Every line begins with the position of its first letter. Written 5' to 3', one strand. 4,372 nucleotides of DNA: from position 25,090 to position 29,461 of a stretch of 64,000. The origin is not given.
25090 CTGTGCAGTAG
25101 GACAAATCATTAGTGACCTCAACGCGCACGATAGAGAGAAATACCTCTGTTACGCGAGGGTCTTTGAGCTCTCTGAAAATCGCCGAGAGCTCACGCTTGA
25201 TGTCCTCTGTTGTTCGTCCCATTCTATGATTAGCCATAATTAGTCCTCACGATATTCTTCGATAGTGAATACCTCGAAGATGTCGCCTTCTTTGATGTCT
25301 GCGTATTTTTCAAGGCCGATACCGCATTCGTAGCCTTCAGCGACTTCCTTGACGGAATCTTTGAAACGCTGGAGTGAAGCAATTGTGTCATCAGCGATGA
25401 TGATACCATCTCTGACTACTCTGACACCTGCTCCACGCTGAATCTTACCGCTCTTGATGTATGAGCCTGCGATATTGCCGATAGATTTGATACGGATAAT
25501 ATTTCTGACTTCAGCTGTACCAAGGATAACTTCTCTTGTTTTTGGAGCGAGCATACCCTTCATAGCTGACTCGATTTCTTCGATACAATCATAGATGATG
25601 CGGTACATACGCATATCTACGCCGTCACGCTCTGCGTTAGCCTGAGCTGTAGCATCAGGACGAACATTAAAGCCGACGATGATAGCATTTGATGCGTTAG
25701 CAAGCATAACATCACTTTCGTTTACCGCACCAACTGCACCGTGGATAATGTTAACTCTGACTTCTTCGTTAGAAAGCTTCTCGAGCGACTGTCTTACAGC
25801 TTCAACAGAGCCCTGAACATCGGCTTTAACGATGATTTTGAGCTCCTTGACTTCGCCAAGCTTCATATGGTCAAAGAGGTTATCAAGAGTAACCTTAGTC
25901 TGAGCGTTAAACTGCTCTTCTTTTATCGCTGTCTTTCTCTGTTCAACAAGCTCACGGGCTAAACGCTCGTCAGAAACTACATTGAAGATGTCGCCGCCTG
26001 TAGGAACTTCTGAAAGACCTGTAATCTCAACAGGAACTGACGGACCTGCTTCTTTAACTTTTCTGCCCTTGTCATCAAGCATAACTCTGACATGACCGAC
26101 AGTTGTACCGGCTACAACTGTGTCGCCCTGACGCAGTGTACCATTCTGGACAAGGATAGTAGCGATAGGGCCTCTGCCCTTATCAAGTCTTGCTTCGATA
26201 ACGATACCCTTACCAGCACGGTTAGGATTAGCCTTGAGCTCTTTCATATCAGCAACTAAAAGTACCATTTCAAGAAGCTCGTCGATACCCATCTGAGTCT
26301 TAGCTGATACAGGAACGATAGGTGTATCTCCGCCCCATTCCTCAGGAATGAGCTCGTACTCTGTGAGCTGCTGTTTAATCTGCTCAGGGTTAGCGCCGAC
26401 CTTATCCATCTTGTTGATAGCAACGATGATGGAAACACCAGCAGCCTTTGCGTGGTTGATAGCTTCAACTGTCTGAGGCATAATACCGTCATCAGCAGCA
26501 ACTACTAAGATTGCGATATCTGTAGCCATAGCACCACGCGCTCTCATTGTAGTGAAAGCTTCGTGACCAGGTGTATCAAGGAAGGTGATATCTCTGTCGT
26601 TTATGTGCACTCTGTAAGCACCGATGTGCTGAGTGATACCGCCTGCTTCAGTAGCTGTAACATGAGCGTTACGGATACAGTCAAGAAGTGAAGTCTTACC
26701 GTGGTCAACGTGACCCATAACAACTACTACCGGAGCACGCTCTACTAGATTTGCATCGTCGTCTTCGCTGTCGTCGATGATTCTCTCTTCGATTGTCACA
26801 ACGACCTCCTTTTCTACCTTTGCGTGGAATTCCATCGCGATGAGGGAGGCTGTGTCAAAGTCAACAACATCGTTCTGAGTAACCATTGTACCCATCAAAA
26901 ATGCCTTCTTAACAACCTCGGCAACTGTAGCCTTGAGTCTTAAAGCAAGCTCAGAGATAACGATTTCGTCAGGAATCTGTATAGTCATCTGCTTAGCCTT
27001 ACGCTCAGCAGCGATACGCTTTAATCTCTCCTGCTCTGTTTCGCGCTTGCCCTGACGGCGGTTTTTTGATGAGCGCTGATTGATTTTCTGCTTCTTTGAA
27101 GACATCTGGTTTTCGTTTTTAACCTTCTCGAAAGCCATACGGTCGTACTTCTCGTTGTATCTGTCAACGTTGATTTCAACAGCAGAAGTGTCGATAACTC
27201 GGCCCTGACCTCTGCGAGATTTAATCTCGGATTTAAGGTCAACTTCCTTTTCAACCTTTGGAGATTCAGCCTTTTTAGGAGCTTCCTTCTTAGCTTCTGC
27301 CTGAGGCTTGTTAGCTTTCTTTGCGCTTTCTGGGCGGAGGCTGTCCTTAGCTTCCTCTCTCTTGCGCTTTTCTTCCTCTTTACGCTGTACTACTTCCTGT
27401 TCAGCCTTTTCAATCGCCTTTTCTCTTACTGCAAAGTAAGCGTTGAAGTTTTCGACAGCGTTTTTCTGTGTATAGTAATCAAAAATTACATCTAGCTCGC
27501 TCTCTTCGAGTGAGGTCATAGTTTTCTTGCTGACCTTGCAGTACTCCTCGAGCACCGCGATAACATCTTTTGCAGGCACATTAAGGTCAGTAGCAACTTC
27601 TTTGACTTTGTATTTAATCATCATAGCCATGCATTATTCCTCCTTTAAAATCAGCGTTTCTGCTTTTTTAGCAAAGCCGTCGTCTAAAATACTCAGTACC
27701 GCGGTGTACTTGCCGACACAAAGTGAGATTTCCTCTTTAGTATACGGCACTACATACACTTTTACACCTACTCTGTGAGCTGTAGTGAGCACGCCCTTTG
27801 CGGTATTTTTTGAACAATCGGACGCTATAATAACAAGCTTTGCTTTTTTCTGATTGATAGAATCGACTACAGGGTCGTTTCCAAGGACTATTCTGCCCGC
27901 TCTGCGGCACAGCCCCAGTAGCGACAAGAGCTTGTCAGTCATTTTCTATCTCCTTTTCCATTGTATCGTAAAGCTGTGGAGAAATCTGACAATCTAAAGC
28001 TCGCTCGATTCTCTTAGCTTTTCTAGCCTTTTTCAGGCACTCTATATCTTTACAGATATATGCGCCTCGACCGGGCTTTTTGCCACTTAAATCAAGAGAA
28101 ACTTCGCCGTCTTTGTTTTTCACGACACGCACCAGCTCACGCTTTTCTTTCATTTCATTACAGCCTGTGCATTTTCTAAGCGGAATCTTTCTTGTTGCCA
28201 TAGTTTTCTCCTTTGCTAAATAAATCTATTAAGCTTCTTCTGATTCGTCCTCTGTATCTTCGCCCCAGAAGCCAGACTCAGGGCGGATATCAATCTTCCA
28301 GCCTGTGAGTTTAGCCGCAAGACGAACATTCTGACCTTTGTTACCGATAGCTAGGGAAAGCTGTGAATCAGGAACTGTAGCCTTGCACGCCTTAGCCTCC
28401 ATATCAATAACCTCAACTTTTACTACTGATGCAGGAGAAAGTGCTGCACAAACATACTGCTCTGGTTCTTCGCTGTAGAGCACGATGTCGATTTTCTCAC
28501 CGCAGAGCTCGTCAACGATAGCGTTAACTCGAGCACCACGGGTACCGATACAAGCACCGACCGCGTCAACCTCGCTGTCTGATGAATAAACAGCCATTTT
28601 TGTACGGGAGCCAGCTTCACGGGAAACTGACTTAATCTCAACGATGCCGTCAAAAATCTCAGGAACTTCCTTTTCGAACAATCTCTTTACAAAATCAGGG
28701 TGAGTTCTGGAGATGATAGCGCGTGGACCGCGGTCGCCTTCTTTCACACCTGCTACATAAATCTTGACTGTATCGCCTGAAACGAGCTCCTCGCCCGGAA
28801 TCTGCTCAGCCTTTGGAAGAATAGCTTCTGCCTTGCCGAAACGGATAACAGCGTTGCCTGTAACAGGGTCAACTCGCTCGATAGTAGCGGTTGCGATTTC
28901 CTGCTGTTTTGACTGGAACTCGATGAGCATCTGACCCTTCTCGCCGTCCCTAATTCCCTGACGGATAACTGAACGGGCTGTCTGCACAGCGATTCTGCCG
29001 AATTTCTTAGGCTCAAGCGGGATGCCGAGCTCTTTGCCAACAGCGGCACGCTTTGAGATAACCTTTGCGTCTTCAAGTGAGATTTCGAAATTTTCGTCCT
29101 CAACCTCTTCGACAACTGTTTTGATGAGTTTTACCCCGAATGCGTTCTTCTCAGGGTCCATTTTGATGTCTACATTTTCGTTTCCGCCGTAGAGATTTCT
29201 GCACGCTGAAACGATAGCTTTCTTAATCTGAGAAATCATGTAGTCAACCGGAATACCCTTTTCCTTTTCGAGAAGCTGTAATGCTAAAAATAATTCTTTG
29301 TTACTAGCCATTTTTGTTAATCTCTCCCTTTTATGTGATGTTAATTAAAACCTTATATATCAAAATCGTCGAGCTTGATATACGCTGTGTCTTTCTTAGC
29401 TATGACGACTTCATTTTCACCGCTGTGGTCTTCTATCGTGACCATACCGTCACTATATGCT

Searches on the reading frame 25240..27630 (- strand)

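Call 9: search_protein_families(library=pfam, proteins=[window:25240-27630:-], max_evalue=0.001)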
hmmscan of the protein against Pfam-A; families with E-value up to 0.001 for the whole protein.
window:25240-27630:- (796 aa): 11 families
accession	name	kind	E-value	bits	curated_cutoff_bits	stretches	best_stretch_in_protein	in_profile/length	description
PF11987.13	IF-2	-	1.4e-45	154.5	27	1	572-687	2-117/117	Translation-initiation factor 2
PF00009.33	GTP_EFTU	-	8.4e-39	133.5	26.5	1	300-457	4-183/188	Elongation factor Tu GTP binding domain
PF22042.2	EF-G_D2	-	1.7e-30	105.4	27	1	474-552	3-84/84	Elongation factor G domain 2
PF04760.21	IF2_N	-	1.7e-19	69.7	25.3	2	221-270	2-52/53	Translation initiation factor IF-2, N-terminal region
PF01926.29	MMR_HSR1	-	7.7e-12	45.8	21.9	1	302-407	2-113/113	50S ribosome-binding GTPase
PF03144.31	GTP_EFTU_D2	-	1.9e-08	35.1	30.3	1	718-785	1-72/73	Elongation factor Tu domain 2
PF02421.24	FeoB_N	-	3.5e-07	30.3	27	1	302-455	3-155/156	Ferrous iron transport protein B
PF09439.16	SRPRB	-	2.3e-06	27.6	25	1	298-425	2-136/178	Signal recognition particle receptor beta subunit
PF00071.28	Ras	-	6.2e-06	26.3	21.6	1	302-456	2-156/162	Ras family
PF00025.27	Arf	-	6.8e-06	26.1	22.3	1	301-456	16-170/174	ADP-ribosylation factor family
PF03193.22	RsgA_GTPase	-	4.2e-05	23.9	30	0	371-455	24-103/174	RsgA GTPase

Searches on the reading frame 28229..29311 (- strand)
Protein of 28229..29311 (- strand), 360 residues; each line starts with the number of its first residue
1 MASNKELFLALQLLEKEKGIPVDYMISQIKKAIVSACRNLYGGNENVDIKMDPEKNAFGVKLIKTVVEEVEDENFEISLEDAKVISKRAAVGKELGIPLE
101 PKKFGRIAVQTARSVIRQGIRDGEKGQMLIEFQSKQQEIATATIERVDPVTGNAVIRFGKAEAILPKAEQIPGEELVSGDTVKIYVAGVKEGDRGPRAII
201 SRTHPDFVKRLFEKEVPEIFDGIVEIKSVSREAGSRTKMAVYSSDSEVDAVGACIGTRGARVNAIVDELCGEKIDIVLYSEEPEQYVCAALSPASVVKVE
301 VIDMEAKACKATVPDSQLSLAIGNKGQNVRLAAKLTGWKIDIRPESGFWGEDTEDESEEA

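Call 9: search_protein_families(library=pfam, proteins=[window:28229-29311:-], max_evalue=0.001)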
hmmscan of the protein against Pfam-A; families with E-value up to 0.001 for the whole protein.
window:28229-29311:- (360 aa): 4 families
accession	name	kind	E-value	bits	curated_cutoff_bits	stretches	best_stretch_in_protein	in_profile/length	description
PF08529.16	NusA_N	-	3.2e-35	121.4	23.8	1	6-125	1-118/119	NusA N-terminal domain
PF13184.12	KH_5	-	4.4e-28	97.7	27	1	233-301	1-69/69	NusA-like KH domain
PF00013.35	KH_1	-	2.3e-05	24.5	21.5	0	312-347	5-41/66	KH domain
PF07650.23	KH_2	-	0.00045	20.4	22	0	294-335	13-53/78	KH domain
